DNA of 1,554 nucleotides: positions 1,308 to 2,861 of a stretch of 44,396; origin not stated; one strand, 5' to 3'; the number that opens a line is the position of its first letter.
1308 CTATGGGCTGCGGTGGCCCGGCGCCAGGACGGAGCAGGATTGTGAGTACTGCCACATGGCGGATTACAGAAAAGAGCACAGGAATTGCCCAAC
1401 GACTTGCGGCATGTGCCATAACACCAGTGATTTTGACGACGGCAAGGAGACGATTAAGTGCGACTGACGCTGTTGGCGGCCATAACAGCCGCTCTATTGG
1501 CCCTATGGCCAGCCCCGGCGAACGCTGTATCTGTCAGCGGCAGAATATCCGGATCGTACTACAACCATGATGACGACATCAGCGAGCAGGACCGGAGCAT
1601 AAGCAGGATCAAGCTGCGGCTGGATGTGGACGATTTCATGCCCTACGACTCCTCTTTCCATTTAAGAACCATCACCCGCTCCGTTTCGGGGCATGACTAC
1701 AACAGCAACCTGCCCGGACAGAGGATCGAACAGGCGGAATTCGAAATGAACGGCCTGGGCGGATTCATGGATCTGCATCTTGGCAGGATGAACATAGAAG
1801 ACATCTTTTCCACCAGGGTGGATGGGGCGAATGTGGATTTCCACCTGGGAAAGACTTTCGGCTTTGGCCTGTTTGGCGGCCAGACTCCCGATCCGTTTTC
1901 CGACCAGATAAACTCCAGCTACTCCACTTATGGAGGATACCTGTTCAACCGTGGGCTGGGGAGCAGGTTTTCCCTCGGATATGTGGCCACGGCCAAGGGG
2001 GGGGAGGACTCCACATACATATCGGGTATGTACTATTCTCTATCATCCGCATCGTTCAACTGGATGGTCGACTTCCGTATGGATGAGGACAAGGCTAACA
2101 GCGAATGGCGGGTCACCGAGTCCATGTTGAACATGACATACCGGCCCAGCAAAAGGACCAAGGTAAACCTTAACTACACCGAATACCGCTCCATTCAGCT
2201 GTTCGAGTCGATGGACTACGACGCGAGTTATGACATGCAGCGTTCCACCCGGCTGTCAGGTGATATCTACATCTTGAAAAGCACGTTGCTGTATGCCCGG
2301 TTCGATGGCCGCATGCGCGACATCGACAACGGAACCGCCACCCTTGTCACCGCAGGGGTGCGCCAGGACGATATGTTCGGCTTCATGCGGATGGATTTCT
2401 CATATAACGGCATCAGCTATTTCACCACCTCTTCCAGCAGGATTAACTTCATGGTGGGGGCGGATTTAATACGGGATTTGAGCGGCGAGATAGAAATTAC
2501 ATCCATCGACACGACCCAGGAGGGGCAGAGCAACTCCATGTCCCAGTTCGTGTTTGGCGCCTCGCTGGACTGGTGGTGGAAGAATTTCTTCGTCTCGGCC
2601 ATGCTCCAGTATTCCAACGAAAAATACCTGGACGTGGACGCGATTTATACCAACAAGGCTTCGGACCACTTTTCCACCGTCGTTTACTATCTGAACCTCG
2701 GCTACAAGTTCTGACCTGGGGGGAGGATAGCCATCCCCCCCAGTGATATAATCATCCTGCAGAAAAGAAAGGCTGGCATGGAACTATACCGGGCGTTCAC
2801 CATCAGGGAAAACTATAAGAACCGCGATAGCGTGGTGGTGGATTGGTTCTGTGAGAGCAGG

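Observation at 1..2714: Modular cytochrome with at least 20 heme sites, translationally coupled to a compact OM beta-barrel: candidate non-canonical porin-cytochrome electron conduit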

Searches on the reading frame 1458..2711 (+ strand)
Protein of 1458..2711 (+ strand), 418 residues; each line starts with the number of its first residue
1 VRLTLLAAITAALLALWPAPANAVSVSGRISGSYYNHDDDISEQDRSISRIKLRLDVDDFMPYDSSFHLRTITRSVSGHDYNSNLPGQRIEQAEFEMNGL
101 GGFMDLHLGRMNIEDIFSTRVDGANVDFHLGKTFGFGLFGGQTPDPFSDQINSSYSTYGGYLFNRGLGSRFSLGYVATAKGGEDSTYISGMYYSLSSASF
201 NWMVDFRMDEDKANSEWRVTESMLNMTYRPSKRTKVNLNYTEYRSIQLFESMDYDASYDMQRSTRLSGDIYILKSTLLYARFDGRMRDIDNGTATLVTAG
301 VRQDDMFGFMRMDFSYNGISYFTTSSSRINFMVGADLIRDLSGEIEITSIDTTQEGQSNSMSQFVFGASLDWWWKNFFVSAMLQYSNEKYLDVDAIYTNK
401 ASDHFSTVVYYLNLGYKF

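Call 5: search_protein_families(library=pfam, proteins=[window:1458-2711:+], max_evalue=1)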
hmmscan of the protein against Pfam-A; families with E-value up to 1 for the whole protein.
window:1458-2711:+ (418 aa): 0 families

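Call 6: search_protein_families(library=ncbifam, proteins=[window:1458-2711:+], max_evalue=1)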
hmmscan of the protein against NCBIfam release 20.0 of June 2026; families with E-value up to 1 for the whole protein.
window:1458-2711:+ (418 aa): 0 families

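Call 7: find_encoding_contigs(protein=window:1458-2711:+, flank=10000, max_places=10)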
Protein window:1458-2711:+ (418 aa): 8 contigs read that carry it; 8 places shown.
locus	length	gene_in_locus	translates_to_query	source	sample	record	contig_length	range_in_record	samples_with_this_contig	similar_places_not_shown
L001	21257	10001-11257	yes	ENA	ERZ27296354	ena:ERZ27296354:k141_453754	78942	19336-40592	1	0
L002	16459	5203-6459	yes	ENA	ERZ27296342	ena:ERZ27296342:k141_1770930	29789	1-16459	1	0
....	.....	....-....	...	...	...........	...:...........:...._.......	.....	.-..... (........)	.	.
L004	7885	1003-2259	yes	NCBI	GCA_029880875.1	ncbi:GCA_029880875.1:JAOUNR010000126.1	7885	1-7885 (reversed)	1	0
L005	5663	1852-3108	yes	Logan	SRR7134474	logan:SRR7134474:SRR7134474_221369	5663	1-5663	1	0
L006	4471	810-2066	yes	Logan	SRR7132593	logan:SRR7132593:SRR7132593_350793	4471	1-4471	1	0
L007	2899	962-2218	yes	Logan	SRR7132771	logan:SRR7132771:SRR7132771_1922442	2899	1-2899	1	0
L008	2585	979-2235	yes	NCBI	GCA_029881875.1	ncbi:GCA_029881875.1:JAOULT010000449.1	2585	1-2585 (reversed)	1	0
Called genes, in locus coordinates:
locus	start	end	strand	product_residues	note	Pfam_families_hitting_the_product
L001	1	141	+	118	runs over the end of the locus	PF02643:DUF192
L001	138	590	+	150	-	PF13431:TPR_17 (faint), PF13424:TPR_12 (weak), PF13432:TPR_16, PF14559:TPR_19 (weak), PF00515:TPR_1 (weak), PF07719:TPR_2 (weak), PF13181:TPR_8 (weak), PF13414:TPR_11, +4 more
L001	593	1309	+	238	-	PF07811:TadE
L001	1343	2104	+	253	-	PF18911:PKD_4 (faint)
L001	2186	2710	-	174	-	-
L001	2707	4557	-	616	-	PF00672:HAMP (faint), PF00211:Guanylate_cyc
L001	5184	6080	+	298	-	-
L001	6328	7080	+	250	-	PF14522:Cytochrome_C7 (faint)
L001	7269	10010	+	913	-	PF02085:Cytochrom_CIII (faint), PF14522:Cytochrome_C7 (faint), PF14537:Cytochrom_c3_2 (faint), PF22113:Mtrc-MtrF_II-IV_dom (faint)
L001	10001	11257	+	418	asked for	-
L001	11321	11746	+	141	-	-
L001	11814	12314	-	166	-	PF00578:AhpC-TSA, PF08534:Redoxin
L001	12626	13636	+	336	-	PF00072:Response_reg, PF00990:GGDEF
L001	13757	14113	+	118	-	-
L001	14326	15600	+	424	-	PF02321:OEP (weak)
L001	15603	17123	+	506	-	PF19335:HMBD (weak), PF25919:BSH_CusB, PF25973:BSH_CzcB, PF25869:3HB_CusB (weak), PF25944:Beta-barrel_RND, PF25954:Beta-barrel_RND_2, PF25967:RND-MFP_C (weak), PF25975:CzcB_C, +1 more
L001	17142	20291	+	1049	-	PF00873:ACR_tran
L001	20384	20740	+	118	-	PF02635:DsrE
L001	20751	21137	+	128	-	PF02635:DsrE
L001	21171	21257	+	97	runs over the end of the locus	PF04077:DsrH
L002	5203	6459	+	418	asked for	-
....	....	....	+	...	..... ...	-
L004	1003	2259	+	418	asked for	-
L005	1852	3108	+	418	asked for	-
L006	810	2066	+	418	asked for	-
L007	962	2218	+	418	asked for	-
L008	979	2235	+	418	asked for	-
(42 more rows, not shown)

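Call 8: find_homologous_proteins(query=window:1458-2711:+)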
Query window:1458-2711:+ (418 aa): 7 proteins with E <= 0.001 among 8000 candidates.
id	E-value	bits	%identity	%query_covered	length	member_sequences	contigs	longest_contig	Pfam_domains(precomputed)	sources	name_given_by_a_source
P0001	4.4e-277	937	100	100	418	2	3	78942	-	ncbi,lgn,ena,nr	ncbi:MAG: hypothetical protein OEY50_10505 [Nitrospinota bacterium]|nr:hypothetical protein [Nitrosp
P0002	4.2e-215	733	74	100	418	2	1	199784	-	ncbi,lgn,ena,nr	ncbi:MAG: hypothetical protein OEZ32_01140 [Nitrospinota bacterium]|nr:hypothetical protein [Nitrosp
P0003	2.5e-205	701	72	100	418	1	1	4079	-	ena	-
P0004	8.1e-189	646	68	100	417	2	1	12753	-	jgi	-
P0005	1.5e-174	599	65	94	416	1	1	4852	-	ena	-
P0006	1.0e-169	583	63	96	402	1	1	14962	-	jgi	jgi:hypothetical protein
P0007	4.5e-145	502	55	100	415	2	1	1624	-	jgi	-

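Call 15: find_encoding_contigs(protein=P0002, flank=10000, max_places=2)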
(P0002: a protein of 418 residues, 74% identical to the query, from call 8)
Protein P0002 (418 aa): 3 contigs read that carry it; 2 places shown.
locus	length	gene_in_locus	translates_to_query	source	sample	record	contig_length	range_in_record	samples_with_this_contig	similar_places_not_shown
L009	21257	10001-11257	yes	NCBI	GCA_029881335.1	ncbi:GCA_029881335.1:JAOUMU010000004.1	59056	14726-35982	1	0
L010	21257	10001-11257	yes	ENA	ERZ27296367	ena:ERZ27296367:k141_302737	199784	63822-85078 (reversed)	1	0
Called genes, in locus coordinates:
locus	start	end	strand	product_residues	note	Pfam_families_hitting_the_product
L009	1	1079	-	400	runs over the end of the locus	PF25954:Beta-barrel_RND_2, PF25990:Beta-barrel_YknX (faint)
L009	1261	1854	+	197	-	-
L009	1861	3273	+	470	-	PF00501:AMP-binding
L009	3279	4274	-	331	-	PF13521:AAA_28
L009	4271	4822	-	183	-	PF04973:NMN_transporter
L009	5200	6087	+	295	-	PF14522:Cytochrome_C7 (faint), PF14537:Cytochrom_c3_2 (faint), PF22113:Mtrc-MtrF_II-IV_dom (faint)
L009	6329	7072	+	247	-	PF14522:Cytochrome_C7 (faint)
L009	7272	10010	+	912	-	PF02085:Cytochrom_CIII (faint), PF14522:Cytochrome_C7 (faint), PF14537:Cytochrom_c3_2 (faint), PF22113:Mtrc-MtrF_II-IV_dom (faint)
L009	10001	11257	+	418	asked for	-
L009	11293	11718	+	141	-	-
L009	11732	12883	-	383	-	PF13688:Reprolysin_5 (weak), PF05572:Peptidase_M43 (weak)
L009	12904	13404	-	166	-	PF00578:AhpC-TSA, PF08534:Redoxin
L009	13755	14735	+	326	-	PF00072:Response_reg, PF00990:GGDEF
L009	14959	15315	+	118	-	PF02635:DsrE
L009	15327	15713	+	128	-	PF02635:DsrE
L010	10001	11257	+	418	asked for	-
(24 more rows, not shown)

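Call 16: find_encoding_contigs(protein=P0004, flank=10000, max_places=2)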
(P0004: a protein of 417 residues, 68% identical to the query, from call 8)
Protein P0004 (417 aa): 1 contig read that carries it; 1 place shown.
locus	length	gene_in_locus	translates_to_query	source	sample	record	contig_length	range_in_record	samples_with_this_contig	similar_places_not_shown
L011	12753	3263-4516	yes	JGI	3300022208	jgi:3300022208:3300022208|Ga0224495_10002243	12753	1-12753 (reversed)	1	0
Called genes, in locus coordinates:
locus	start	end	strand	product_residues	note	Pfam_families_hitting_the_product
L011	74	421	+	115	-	-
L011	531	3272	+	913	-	PF02085:Cytochrom_CIII (faint), PF14537:Cytochrom_c3_2 (faint), PF22113:Mtrc-MtrF_II-IV_dom (faint), PF14522:Cytochrome_C7 (weak)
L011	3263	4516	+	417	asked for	-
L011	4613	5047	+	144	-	-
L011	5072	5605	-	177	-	PF07273:DUF1439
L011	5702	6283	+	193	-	PF02677:QueH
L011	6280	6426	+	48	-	-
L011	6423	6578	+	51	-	-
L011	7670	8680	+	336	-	PF12796:Ank_2, PF13637:Ank_4 (weak), PF12796:Ank_2, PF13637:Ank_4, PF12796:Ank_2, PF13637:Ank_4, PF13857:Ank_5, PF00023:Ank, +3 more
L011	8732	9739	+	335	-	PF09084:NMT1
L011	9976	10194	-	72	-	-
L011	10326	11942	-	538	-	PF24837:AMIN-like (faint), PF11741:AMIN, PF01520:Amidase_3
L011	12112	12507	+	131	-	PF01648:ACPS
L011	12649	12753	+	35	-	?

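Call 17: find_encoding_contigs(protein=P0006, flank=10000, max_places=2)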
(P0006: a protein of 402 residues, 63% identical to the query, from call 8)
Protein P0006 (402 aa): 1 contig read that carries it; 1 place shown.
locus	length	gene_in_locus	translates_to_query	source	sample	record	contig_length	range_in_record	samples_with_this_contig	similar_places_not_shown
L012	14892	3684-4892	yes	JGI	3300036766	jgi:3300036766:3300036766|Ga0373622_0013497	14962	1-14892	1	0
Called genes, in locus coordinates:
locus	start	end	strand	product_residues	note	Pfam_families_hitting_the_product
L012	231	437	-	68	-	-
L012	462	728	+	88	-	-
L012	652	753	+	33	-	-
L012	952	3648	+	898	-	PF02085:Cytochrom_CIII (faint), PF14522:Cytochrome_C7 (faint), PF14537:Cytochrom_c3_2 (faint), PF22113:Mtrc-MtrF_II-IV_dom (faint)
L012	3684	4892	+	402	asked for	-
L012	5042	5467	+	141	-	-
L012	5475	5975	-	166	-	PF00578:AhpC-TSA, PF08534:Redoxin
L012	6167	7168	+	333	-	PF00072:Response_reg, PF00990:GGDEF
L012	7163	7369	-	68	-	-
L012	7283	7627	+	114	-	-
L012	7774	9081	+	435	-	-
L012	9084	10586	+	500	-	PF25919:BSH_CusB, PF25973:BSH_CzcB, PF25869:3HB_CusB (weak), PF25944:Beta-barrel_RND (faint), PF25954:Beta-barrel_RND_2, PF25967:RND-MFP_C, PF25975:CzcB_C, PF25989:YknX_C (weak)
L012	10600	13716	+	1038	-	PF00873:ACR_tran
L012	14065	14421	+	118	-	PF02635:DsrE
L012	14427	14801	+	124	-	PF02635:DsrE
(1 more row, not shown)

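Call 19: search_protein_representatives(alignment_id=A1)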
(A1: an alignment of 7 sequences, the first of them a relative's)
Query: 7 sequences, 417 profile positions. Proteins with E-value up to 0.001 (for the whole library): 83; up to 1e-10: 37; up to 1e-30: 18. The best 83 are listed.
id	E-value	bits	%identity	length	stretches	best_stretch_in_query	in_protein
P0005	2.6e-235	797.6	-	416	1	1-417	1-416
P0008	4.5e-119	414.7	-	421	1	3-417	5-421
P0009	5.0e-94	332.2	-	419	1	8-417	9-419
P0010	1.0e-81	291.6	-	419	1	15-417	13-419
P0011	1.8e-76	274.4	-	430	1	5-417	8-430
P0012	1.6e-71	258.0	-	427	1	9-417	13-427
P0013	7.0e-69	249.3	-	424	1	11-417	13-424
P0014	4.4e-67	243.4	-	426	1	8-417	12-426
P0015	5.5e-67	243.1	-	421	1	7-417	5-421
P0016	9.4e-67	242.3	-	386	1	32-417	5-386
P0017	5.2e-66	239.9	-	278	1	142-417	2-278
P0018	3.0e-58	214.3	-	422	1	7-417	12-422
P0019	4.4e-57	210.5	-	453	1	7-417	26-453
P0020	3.4e-35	138.4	-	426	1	7-307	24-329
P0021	2.8e-34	135.4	-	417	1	11-320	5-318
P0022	6.9e-34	134.1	-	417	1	16-375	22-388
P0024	3.8e-32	128.3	-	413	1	11-329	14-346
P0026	9.5e-29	117.1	-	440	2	16-291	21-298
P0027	2.6e-28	115.7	-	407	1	7-291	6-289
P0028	3.0e-28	115.5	-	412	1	24-308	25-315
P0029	1.6e-24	103.2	-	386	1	15-381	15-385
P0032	2.2e-22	96.2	-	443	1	5-380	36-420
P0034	8.8e-21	90.9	-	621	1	20-417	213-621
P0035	4.1e-20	88.7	-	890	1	24-284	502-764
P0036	8.0e-20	87.7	-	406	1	8-331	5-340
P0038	3.1e-19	85.8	-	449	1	19-284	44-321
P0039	1.7e-18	83.4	-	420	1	9-299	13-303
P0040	4.4e-18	82.0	-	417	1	18-371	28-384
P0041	2.4e-17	79.6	-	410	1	9-330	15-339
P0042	7.7e-17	77.9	-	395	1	21-318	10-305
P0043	2.7e-12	62.9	-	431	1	65-338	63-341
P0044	1.2e-10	57.4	-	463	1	10-259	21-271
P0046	1.1e-08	51.1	-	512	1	21-312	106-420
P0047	7.4e-08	48.3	-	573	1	64-332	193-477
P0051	1.9e-06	43.7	-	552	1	23-318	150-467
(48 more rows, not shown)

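Call 21: predict_structure(alignment_id=A1)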
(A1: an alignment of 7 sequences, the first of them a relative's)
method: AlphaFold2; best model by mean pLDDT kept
length: 418 residues; sequences in the alignment: 7
mean_pLDDT: 60.3   pTM: 0.48
mean pLDDT of the five models: 60.3, 59.2, 59.1, 44.8, 37.9
residues with pLDDT >= 90: 0; 70-90: 151; 50-70: 121; < 50: 146
segments of 3 or more residues with pLDDT < 50: 1-26, 41-47, 55-123, 144-153, 245-257, 306-308, 391-402
pLDDT, mean of each block of 10 residues (from residue 1): 36 34 48 53 48 49 46 42 41 45 45 35 55 68 44 56 70 68 58 61 75 71 80 81 53 48 79 70 77 80 59 81 77 72 77 71 74 74 69 42 59 65
secondary structure, 60 per line:
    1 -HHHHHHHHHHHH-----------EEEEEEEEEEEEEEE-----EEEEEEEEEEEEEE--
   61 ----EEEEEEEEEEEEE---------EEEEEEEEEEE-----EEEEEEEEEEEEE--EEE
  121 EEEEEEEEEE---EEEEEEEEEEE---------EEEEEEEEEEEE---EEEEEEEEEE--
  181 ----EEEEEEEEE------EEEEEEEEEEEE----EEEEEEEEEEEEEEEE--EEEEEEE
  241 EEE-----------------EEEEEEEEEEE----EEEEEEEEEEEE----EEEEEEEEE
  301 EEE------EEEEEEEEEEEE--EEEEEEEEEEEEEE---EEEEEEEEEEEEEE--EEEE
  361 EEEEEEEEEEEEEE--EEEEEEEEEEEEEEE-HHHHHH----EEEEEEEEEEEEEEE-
elements in order: H2-13 E25-39 E45-58 E65-77 E87-97 E103-115 E118-130 E134-144 E154-165 E169-178 E185-193 E200-211 E216-231 E234-243 E261-271 E276-287 E292-303 E310-321 E324-337 E341-354 E357-374 E377-391 H393-398 E403-417

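Call 23: find_homologous_proteins(query=A2, max_evalue=0.00001)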
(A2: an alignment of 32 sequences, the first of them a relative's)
Query A2 (32 sequences) (418 aa, profile of the alignment): 10 proteins with E <= 0.00001 among 8000 candidates.
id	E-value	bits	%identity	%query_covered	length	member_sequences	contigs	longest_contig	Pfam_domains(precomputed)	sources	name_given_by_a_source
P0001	3.8e-160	552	100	100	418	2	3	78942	-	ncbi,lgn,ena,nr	ncbi:MAG: hypothetical protein OEY50_10505 [Nitrospinota bacterium]|nr:hypothetical protein [Nitrosp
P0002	7.8e-159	547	74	100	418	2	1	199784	-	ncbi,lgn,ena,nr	ncbi:MAG: hypothetical protein OEZ32_01140 [Nitrospinota bacterium]|nr:hypothetical protein [Nitrosp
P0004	2.8e-155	536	68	100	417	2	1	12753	-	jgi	-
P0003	2.3e-153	529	72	100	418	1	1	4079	-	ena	-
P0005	2.2e-151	523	65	94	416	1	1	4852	-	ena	-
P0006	1.9e-149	516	63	96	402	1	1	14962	-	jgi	jgi:hypothetical protein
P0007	2.3e-138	480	55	100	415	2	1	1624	-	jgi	-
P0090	1.3e-129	451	25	63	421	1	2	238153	-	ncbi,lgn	-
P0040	2.0e-128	447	28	59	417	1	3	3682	-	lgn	-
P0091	9.5e-8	50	40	11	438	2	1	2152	-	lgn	-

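Call 25: find_encoding_contigs(protein=P0090, flank=8000, max_places=2)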
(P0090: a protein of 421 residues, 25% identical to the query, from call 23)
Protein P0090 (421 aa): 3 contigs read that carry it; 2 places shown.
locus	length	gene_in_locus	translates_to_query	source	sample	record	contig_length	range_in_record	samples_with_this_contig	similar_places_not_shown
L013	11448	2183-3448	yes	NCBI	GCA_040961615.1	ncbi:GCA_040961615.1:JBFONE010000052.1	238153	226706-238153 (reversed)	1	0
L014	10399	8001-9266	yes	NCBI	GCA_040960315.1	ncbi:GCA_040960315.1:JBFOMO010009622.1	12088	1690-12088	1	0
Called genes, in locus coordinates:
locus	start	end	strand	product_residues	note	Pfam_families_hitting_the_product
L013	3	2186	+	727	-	?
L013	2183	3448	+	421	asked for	-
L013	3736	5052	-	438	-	PF12797:Fer4_2 (weak), PF12837:Fer4_6 (weak), PF12838:Fer4_7 (weak), PF13237:Fer4_10, PF14697:Fer4_21, PF07992:Pyr_redox_2, PF13738:Pyr_redox_3, PF00070:Pyr_redox, +9 more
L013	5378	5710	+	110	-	PF02627:CMD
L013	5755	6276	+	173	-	PF09835:DUF2062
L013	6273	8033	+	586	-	PF05359:DUF748 (faint)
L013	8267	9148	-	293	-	PF00072:Response_reg, PF07238:PilZ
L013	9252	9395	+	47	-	-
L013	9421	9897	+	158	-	PF03965:Penicillinase_R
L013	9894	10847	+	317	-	PF05569:Peptidase_M56, PF01435:Peptidase_M48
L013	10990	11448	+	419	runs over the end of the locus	PF02321:OEP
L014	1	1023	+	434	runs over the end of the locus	PF07724:AAA_2 (faint), PF00158:Sigma54_activat, PF14532:Sigma54_activ_2, PF25601:AAA_lid_14, PF02954:HTH_8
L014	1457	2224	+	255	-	-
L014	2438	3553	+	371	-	PF00072:Response_reg, PF13487:HD_5, PF01966:HD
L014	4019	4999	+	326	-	-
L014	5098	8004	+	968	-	PF02085:Cytochrom_CIII (faint), PF14522:Cytochrome_C7 (faint), PF14537:Cytochrom_c3_2 (faint), PF22113:Mtrc-MtrF_II-IV_dom (faint)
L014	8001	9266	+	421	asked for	-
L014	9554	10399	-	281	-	?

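Call 32: search_solved_structures(query=A2, max_evalue=10)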
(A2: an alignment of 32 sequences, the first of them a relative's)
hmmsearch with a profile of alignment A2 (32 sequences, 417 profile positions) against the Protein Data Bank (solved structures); distinct sequences matched with E-value up to 10: 1.
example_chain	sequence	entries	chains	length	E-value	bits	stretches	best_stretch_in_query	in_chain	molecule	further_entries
3ild_A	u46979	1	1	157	0.54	12.4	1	155-193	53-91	Putative uncharacterized protein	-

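Call 33: search_protein_families(library=pfam, alignment_id=A2, max_evalue=1)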
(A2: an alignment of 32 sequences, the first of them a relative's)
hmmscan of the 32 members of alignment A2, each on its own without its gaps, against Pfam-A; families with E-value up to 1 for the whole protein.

A. member 1, P0001 (418 aa): 0 families

B. families by the number of members that match (of 32 scanned): 14 families
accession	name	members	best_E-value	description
PF10082.15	BBP2_2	3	0.0072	Putative beta-barrel porin 2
PF13609.12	Porin_4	2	3.1e-06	Gram-negative porin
PF13505.12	OMP_b-brl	2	0.0011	Outer membrane protein beta-barrel domain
PF07396.17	Porin_O_P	1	0.0017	Phosphate-selective porin O and P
PF10677.15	DUF2490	1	0.071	Protein of unknown function (DUF2490)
PF19089.6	DUF5777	1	0.11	Membrane bound beta barrel domain (DUF5777)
PF08204.17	V-set_CD47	1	0.11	CD47 immunoglobulin-like domain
PF09756.15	DDRGK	1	0.14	DDRGK domain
PF11780.13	DUF3318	1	0.21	Protein of unknown function (DUF3318)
PF12413.13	DLL_N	1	0.22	Homeobox protein distal-less-like N terminal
PF04411.18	PDDEXK_7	1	0.22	PD-(D/E)XK nuclease superfamily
PF18040.7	BPA_C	1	0.23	beta porphyranase A C-terminal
PF14475.11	Mso1_Sec1_bdg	1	0.52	Sec1-binding region of Mso1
PF03895.21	YadA_anchor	1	0.55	YadA-like membrane anchor domain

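Call 34: find_encoding_contigs(protein=P0008, flank=8000, max_places=2)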
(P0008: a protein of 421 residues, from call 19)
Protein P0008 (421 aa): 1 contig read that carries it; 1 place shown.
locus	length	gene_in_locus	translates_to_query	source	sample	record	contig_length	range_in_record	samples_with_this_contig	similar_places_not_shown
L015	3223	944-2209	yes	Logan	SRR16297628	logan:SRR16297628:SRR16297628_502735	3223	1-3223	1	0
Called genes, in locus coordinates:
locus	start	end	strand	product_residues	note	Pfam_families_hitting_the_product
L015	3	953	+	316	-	?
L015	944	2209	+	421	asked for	-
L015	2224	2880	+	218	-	PF01292:Ni_hydr_CYTB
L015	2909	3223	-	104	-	?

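Call 35: find_encoding_contigs(protein=P0040, flank=8000, max_places=2)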
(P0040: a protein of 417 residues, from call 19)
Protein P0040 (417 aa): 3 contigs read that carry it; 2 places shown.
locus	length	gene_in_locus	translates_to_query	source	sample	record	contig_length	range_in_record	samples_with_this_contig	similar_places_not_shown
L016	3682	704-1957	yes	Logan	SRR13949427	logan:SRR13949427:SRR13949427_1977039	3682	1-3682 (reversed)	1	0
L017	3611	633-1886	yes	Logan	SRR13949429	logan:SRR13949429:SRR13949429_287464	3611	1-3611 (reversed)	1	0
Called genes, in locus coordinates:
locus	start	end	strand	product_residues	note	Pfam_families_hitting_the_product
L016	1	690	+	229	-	?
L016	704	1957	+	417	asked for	-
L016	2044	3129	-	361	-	PF03486:HI0933_like (faint), PF01946:Thi4 (faint), PF00070:Pyr_redox (faint), PF07992:Pyr_redox_2, PF12831:FAD_oxidored (faint), PF13738:Pyr_redox_3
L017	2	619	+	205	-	?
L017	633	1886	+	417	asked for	-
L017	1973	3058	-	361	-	PF03486:HI0933_like (faint), PF01946:Thi4 (faint), PF00070:Pyr_redox (faint), PF07992:Pyr_redox_2, PF12831:FAD_oxidored (faint), PF13738:Pyr_redox_3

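Call 37: search_solved_structures(query=L001:7269-10007:+, max_evalue=0.01, show_alignments=1)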
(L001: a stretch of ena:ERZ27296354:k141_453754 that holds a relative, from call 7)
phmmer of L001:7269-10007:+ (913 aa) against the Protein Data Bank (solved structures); distinct sequences matched with E-value up to 0.01: 0.
